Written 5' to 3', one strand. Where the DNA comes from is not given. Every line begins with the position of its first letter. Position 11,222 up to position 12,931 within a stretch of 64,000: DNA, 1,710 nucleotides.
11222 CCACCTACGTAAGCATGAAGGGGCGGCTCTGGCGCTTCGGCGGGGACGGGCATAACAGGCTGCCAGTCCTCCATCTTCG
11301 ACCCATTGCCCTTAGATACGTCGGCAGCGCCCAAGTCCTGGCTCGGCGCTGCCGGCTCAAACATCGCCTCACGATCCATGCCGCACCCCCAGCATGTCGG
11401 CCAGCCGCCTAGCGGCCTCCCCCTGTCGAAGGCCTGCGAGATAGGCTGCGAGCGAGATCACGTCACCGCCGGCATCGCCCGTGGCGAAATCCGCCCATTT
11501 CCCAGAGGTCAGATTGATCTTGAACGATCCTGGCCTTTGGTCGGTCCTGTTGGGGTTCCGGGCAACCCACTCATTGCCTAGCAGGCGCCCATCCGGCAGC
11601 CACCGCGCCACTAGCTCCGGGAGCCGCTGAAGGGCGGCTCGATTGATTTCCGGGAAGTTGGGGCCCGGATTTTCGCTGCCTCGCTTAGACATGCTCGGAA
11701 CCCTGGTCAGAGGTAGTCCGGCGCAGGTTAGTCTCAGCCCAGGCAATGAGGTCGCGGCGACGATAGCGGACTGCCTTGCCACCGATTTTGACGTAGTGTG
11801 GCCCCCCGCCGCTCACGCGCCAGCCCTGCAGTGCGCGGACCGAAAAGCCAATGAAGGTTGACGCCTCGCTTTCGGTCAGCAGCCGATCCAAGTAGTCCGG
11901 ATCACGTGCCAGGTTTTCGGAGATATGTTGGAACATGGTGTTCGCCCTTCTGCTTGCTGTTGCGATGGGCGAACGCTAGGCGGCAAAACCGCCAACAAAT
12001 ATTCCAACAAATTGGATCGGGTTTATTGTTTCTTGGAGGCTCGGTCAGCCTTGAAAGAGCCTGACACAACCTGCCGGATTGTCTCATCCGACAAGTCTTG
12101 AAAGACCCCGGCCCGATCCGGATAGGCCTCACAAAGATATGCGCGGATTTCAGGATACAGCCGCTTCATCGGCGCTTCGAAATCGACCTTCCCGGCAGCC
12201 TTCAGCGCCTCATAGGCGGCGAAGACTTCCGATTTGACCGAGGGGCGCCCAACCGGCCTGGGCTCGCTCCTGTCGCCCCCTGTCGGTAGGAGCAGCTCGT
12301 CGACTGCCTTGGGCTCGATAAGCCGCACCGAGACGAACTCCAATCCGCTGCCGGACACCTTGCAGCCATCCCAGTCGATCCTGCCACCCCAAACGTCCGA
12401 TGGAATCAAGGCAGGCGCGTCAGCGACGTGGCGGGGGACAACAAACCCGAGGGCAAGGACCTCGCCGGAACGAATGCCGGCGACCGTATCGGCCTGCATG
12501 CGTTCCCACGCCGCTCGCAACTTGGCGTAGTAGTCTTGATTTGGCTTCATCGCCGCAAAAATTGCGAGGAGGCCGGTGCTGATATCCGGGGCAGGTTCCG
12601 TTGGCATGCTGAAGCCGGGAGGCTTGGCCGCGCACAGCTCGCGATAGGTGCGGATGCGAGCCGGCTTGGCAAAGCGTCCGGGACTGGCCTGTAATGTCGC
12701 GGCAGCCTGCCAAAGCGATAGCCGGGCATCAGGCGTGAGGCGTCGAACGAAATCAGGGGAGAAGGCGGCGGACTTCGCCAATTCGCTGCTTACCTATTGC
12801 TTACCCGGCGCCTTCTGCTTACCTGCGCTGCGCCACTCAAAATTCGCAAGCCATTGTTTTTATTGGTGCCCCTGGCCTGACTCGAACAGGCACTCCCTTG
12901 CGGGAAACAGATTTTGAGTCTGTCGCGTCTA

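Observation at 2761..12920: Complete capsid-less, relaxase-less minimal satellite in tRNA-Leu(CAA)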

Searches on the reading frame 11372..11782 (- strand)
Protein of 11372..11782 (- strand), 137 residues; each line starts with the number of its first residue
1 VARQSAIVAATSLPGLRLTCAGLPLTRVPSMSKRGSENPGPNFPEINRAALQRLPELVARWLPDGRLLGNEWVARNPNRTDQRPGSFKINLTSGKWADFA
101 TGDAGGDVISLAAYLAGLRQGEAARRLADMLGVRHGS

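Call 6: search_protein_families(library=pfam, proteins=[window:11372-11782:-], max_evalue=0.01)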
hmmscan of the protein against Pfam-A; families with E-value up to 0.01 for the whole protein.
window:11372-11782:- (137 aa): 0 families

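Call 7: search_protein_families(library=phrogs, proteins=[window:11372-11782:-], max_evalue=0.01)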
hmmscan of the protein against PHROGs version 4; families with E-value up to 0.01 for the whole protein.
window:11372-11782:- (137 aa): 0 families

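Call 8: search_protein_families(library=padloc, proteins=[window:11372-11782:-], max_evalue=0.01)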
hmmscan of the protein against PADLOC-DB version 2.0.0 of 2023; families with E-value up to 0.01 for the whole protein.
window:11372-11782:- (137 aa): 0 families

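Call 9: search_protein_families(library=ncbifam, proteins=[window:11372-11782:-], max_evalue=0.01)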
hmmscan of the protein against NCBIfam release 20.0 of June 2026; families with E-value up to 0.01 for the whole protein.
window:11372-11782:- (137 aa): 1 family
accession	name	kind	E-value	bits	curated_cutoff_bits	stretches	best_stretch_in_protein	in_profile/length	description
NF005477.0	PRK07078.1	subfamily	2.4e-06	26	1014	1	44-132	20-112/759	hypothetical protein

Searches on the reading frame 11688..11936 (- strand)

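Call 6: search_protein_families(library=pfam, proteins=[window:11688-11936:-], max_evalue=0.01)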
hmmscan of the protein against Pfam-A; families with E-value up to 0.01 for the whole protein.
window:11688-11936:- (83 aa): 1 family
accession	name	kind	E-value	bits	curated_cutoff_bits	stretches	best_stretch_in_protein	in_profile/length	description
PF12728.13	HTH_17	-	5.4e-09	36.6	27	1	19-70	1-50/51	Helix-turn-helix domain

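Call 7: search_protein_families(library=phrogs, proteins=[window:11688-11936:-], max_evalue=0.01)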
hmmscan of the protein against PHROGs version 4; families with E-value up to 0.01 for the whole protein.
window:11688-11936:- (83 aa): 6 families
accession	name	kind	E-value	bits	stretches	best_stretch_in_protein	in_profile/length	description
phrog_66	-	integration and excision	9.2e-07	29.8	1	16-76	90-149/412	excisionase and transcriptional regulator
phrog_668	-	DNA, RNA and nucleotide metabolism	1.3e-05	25.9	1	14-79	58-122/181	HTH DNA binding protein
phrog_2528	-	unknown function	0.00027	21.9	1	29-77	38-86/90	-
phrog_4745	-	DNA, RNA and nucleotide metabolism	0.0006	20.6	1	5-78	17-95/107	DNA binding protein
phrog_597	-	DNA, RNA and nucleotide metabolism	0.0063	17.5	1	17-74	110-168/200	DNA binding protein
phrog_2474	-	transcription regulation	0.0077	17.1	1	7-72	36-100/118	MerR-like transcriptional regulator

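Call 8: search_protein_families(library=padloc, proteins=[window:11688-11936:-], max_evalue=0.01)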
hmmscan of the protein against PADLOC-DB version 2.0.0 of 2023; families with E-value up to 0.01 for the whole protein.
window:11688-11936:- (83 aa): 0 families

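Call 9: search_protein_families(library=ncbifam, proteins=[window:11688-11936:-], max_evalue=0.01)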
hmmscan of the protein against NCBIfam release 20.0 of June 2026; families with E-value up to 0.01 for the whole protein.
window:11688-11936:- (83 aa): 0 families

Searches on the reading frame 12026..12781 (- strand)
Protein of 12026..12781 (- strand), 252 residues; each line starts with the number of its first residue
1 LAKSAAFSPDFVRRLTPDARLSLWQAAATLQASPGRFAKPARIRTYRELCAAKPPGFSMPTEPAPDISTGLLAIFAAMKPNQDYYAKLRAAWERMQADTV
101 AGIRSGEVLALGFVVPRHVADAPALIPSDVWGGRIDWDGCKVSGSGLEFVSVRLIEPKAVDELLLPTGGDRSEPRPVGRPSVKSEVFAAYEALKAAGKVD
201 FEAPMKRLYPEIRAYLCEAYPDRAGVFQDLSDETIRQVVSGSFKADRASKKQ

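Call 6: search_protein_families(library=pfam, proteins=[window:12026-12781:-], max_evalue=0.01)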
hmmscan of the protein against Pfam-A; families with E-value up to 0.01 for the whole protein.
window:12026-12781:- (252 aa): 0 families

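Call 7: search_protein_families(library=phrogs, proteins=[window:12026-12781:-], max_evalue=0.01)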
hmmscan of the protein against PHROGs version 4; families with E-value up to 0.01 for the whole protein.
window:12026-12781:- (252 aa): 0 families

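Call 8: search_protein_families(library=padloc, proteins=[window:12026-12781:-], max_evalue=0.01)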
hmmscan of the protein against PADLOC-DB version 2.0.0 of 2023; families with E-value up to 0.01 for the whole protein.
window:12026-12781:- (252 aa): 0 families

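Call 9: search_protein_families(library=ncbifam, proteins=[window:12026-12781:-], max_evalue=0.01)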
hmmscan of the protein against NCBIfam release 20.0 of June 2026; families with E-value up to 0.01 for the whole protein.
window:12026-12781:- (252 aa): 0 families

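Call 69: find_homologous_proteins(query=window:12026-12781:-, max_evalue=0.00001)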
Query window:12026-12781:- (252 aa): 5 proteins with E <= 0.00001 among 2425 candidates.
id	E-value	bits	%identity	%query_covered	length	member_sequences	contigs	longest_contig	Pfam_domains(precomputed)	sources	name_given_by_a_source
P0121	1.5e-162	557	100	100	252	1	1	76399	-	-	-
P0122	4.5e-63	231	64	67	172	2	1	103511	-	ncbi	ncbi:MAG: hypothetical protein Kow00114_06930 [Kiloniellaceae bacterium]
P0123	1.1e-39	155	38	94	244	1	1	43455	-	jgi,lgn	jgi:hypothetical protein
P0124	1.5e-38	151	40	92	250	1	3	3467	-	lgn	-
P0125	4.8e-34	136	35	91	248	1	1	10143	-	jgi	jgi:hypothetical protein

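Call 78: find_encoding_contigs(protein=P0122, flank=10000, max_places=2)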
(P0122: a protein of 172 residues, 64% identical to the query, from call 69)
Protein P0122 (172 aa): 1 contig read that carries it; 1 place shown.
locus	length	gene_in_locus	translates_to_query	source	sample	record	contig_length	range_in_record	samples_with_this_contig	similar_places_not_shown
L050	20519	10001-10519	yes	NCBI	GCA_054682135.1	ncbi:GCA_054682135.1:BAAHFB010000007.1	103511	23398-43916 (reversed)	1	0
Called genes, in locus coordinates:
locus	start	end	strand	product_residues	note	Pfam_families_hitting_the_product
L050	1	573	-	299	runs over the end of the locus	PF00749:tRNA-synt_1c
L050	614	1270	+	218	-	PF00730:HhH-GPD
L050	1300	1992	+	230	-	PF02230:Abhydrolase_2, PF00561:Abhydrolase_1 (weak), PF12146:Hydrolase_4 (faint), PF01738:DLH (weak), PF00326:Peptidase_S9 (weak)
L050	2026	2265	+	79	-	-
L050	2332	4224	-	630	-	PF17149:CHASE5, PF00672:HAMP (weak), PF08448:PAS_4 (weak), PF13426:PAS_9 (faint), PF08447:PAS_3, PF00512:HisKA, PF02518:HATPase_c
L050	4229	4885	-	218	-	PF00497:SBP_bac_3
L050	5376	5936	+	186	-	PF01844:HNH, PF13395:HNH_4 (weak), PF14279:HNH_5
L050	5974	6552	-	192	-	PF03232:COQ7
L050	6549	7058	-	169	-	PF02600:DsbB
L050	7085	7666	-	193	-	PF09335:VTT_dom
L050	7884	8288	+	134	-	PF13474:SnoaL_3, PF14534:DUF4440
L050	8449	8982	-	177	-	PF00313:CSD, PF22707:S1CSD-TOTE-2 (faint), PF00313:CSD, PF08206:OB_RNB (weak)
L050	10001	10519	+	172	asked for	-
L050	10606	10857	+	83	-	PF12728:HTH_17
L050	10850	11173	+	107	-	-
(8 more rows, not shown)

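Call 79: search_protein_representatives(alignment_id=A2)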
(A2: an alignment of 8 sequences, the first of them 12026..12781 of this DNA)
Query: 8 sequences, 244 profile positions. Proteins with E-value up to 0.001 (for the whole library): 1029; up to 1e-10: 596; up to 1e-30: 154. The best 150 are listed.
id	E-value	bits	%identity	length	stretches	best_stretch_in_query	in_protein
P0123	5.2e-100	350.7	-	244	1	1-244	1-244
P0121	1.2e-99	349.6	-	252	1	4-244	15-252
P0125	2.4e-98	345.3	-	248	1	2-244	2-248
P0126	6.8e-95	334.0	-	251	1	5-240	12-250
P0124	1.2e-85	303.8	-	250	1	9-244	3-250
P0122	3.6e-83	295.6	-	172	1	73-244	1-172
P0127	6.6e-70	252.2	-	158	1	87-244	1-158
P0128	9.2e-70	251.7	-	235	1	9-239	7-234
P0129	3.3e-64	233.5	-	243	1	3-244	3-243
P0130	3.6e-64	233.4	-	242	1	9-244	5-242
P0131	7.9e-64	232.3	-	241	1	12-242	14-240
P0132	1.1e-63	231.7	-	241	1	4-244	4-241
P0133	1.9e-62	227.7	-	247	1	5-240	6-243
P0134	2.0e-60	221.1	-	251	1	12-240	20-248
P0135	4.0e-60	220.1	-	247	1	6-244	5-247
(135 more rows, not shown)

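Call 82: search_protein_families(library=pfam, alignment_id=A3, max_evalue=0.01)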
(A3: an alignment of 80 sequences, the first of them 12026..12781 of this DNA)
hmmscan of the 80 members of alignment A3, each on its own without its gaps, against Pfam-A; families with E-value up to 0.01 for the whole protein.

A. member 1, window:12026-12781:- (252 aa): 0 families

B. families by the number of members that match (of 80 scanned): 4 families
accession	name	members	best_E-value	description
PF04949.18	Transcrip_act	1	0.0045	Transcriptional activator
PF13294.11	DUF4075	1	0.0052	Domain of unknown function (DUF4075)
PF14078.11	DUF4259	1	0.0093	Domain of unknown function (DUF4259)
PF13565.12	HTH_32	1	0.01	Homeodomain-like domain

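Call 87: find_related_loci(query=A2, collection=viral_contigs, flank=10000)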
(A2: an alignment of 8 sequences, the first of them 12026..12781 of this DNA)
Query A2 (252 aa) in viral_contigs; peptide patterns used: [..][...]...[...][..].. (x = any residue, [..] = any of these).
6 stretches matched a pattern, but none encodes a relative of the query by tblastn (E <= 1e-3).

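Call 89: predict_structure(alignment_id=A3)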
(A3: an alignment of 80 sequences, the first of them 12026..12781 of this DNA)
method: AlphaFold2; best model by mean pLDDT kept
length: 252 residues; sequences in the alignment: 80
mean_pLDDT: 93.0   pTM: 0.67
mean pLDDT of the five models: 93.0, 92.6, 92.6, 92.2, 92.2
residues with pLDDT >= 90: 217; 70-90: 15; 50-70: 19; < 50: 1
segments of 3 or more residues with pLDDT < 50: none
pLDDT, mean of each block of 10 residues (from residue 1): 64 92 97 98 98 92 95 95 97 98 96 97 97 98 98 96 73 64 97 98 98 98 97 98 97 65
secondary structure, 60 per line:
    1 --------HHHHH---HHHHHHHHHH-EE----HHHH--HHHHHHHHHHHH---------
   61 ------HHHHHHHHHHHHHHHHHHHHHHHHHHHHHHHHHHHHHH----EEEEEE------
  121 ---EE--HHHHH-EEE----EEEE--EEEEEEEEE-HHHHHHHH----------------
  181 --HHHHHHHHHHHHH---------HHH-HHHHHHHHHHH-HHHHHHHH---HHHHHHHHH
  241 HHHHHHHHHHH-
elements in order: H9-13 H17-26 H34-37 H40-51 H67-104 E109-114 H128-132 E134-136 E141-144 E147-155 H157-164 H183-195 H209-219 H221-228 H232-251

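Call 91: fold_search(model_id=the predicted structure, library=pdb)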
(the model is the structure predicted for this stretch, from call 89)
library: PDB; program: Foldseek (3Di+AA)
matches with E <= 10: 91; with E <= 0.001: 0
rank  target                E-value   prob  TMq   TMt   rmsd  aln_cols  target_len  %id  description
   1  5z5m_A                4.9e-01  0.10  0.11  0.10  22.7       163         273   13  Crystal structure of (S)-allantoin synthase (released 2018-11-21)
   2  9dnm_A                6.1e-01  0.12  0.11  0.07  19.6       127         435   12  Structure of rat beta-arrestin 1 bound to allosteric inhibitor (released 2025-01-22)
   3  5liq_A                1.3e+00  0.06  0.15  0.07  19.3       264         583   11  The structure of C160S,C508S,C578S mutant of Nt.BspD6I nicking endonuclease at 0.185 nm resolution . (released 2017-08-02)
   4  6wvk_H                1.6e+00  0.15  0.17  0.07  11.7       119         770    8  Cryo-EM structure of Bacillus subtilis RNA Polymerase in complex with HelD (released 2020-11-18)
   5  4w4k_C                1.8e+00  0.12  0.12  0.31  11.2        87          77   17  Crystal structure of a PE25-PPE41 heterodimer from a type VII secretion system of M. tuberculosis (released 2014-10-01)
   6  4aby_B                1.9e+00  0.07  0.13  0.09  16.9       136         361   16  Crystal structure of Deinococcus radiodurans RecN head domain (released 2012-12-12)
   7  6hej_B                1.9e+00  0.04  0.15  0.10  28.4       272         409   12  Structure of human USP28 (released 2019-03-27)
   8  5xu0_A                2.0e+00  0.06  0.12  0.13  13.4       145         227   17  Structure of the membrane fusion protein Spr0693 from Streptococcus pneumoniae R6 (released 2018-01-24)
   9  7mqa_LZ               2.4e+00  0.02  0.08  0.11  22.0       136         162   20  Cryo-EM structure of the human SSU processome, state post-A1 (released 2021-09-22)
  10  2win_F                2.4e+00  0.01  0.08  0.04  22.9       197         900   14  C3 convertase (C3bBb) stabilized by SCIN (released 2009-06-09)
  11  1dto                  2.5e+00  0.03  0.11  0.13  20.6       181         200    9  CRYSTAL STRUCTURE OF THE COMPLETE TRANSACTIVATION DOMAIN OF E2 PROTEIN FROM THE HUMAN PAPILLOMAVIRUS TYPE 16 (released 2000-02-23)
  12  2win_D                3.1e+00  0.01  0.08  0.04  23.1       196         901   14  C3 convertase (C3bBb) stabilized by SCIN (released 2009-06-09)
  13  5o71                  3.5e+00  0.03  0.13  0.08  18.3       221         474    8  Crystal structure of human USP25 (released 2018-06-20)
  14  2win_B                3.5e+00  0.01  0.08  0.04  23.0       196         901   14  C3 convertase (C3bBb) stabilized by SCIN (released 2009-06-09)
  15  3ter_A                3.8e+00  0.06  0.10  0.20  16.1        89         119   16  Crystal structure of SOAR domain with Inhibition helix from C. elegans (released 2012-04-11)
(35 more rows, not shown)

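Call 93: fold_search(model_id=the predicted structure, library=viral)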
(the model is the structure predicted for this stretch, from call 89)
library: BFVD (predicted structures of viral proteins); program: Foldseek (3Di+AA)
matches with E <= 10: 216; with E <= 0.001: 0
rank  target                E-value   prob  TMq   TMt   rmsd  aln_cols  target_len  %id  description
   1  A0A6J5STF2            3.2e-03  0.51  0.15  0.15  18.4       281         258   13  Uncharacterized protein [uncultured Caudovirales phage]
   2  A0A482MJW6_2          2.0e-01  0.06  0.11  0.05  25.3       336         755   10  Uncharacterized protein [Nodularia phage vB_NspS-kac68v162]
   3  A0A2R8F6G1            3.0e-01  0.07  0.14  0.07  24.3       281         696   11  CPXV219 protein [Cowpox virus]
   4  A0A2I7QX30            4.3e-01  0.21  0.17  0.22  18.8       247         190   13  (no name in the UniProt tables at hand)
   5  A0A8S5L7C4            7.3e-01  0.05  0.11  0.08  25.1       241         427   11  Uncharacterized protein [CrAss-like virus sp. ctt4r3]
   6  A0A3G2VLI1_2          7.7e-01  0.06  0.14  0.05  23.7       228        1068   10  MC035 [Molluscum contagiosum virus subtype 2]
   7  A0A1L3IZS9            7.7e-01  0.05  0.14  0.10  26.1       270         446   10  (no name in the UniProt tables at hand)
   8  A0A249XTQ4            1.1e+00  0.08  0.12  0.14  14.7       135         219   10  Uncharacterized protein [Mycobacterium phage Phabba]
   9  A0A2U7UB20            1.1e+00  0.07  0.13  0.04  15.9       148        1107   16  Uncharacterized protein [Pandoravirus neocaledonia]
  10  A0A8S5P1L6            1.2e+00  0.15  0.12  0.16  13.9        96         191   11  Uncharacterized protein [Myoviridae sp. ctLnO19]
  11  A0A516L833            1.2e+00  0.02  0.11  0.08  28.5       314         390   13  (no name in the UniProt tables at hand)
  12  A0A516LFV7            1.5e+00  0.07  0.17  0.09  18.9       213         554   15  (no name in the UniProt tables at hand)
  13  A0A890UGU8            1.5e+00  0.04  0.13  0.05  22.4       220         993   10  (no name in the UniProt tables at hand)
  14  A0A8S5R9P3            1.6e+00  0.12  0.13  0.22  11.7        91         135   13  Proline/betaine transporter, CYTOPLASMIC, COILED-COIL, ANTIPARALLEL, TWO-STRANDED [Siphoviridae sp. ctkfT29]
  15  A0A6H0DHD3            1.6e+00  0.08  0.14  0.09  17.2       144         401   14  RNA-dependent RNA polymerase [Bruce virus]
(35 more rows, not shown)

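Call 97: find_encoding_contigs(protein=P0125, flank=10000, max_places=2)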
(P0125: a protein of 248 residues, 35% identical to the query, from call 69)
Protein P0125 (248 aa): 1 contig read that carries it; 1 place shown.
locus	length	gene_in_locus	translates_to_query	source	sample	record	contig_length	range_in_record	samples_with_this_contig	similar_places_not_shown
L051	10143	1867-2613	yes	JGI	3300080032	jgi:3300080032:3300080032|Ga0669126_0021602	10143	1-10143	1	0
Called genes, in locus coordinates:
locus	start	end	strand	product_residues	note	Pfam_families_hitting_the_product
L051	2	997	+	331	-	?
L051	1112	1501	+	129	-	-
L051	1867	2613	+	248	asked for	-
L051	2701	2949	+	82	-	PF12728:HTH_17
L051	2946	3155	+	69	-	-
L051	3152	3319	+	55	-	-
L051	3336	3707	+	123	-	PF05284:DUF736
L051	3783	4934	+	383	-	-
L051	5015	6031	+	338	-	-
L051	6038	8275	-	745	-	PF14457:Prok-E2_A, PF00899:ThiF, PF14464:Prok-JAB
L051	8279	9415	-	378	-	-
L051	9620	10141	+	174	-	?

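Call 98: find_encoding_contigs(protein=P0123, flank=10000, max_places=2)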
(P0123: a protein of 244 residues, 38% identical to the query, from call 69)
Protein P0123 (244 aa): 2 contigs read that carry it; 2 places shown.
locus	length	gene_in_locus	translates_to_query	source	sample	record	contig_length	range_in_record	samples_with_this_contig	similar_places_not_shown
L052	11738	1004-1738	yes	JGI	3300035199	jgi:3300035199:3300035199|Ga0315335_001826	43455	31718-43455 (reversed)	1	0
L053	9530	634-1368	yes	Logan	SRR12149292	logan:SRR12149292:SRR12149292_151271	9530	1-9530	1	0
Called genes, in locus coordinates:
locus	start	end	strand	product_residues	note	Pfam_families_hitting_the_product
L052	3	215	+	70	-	?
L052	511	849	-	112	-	-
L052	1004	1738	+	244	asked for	-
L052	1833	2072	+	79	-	-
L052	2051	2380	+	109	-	-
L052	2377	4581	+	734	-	PF13148:DUF3987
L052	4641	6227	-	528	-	-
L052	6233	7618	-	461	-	PF01420:Methylase_S (weak)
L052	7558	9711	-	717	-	PF13588:HSDR_N_2, PF02384:N6_Mtase, PF01170:UPF0020, PF07669:Eco57I (weak), PF02384:N6_Mtase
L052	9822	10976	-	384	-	PF13356:Arm-DNA-bind_3, PF22022:Phage_int_M, PF00589:Phage_integrase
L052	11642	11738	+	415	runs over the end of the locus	PF00989:PAS (weak), PF08448:PAS_4 (faint), PF13188:PAS_8 (faint), PF13426:PAS_9 (faint), PF08447:PAS_3 (weak), PF00486:Trans_reg_C (weak), PF03704:BTAD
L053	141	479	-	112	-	-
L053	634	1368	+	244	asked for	-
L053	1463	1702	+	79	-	-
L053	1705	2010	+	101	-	-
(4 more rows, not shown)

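Call 114: search_dna_similar(query=window:12026-12781:-, collection=phages, mode=protein, max_evalue=0.001, max_rows=10)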
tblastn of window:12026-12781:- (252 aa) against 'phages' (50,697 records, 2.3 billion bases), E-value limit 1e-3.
No match.
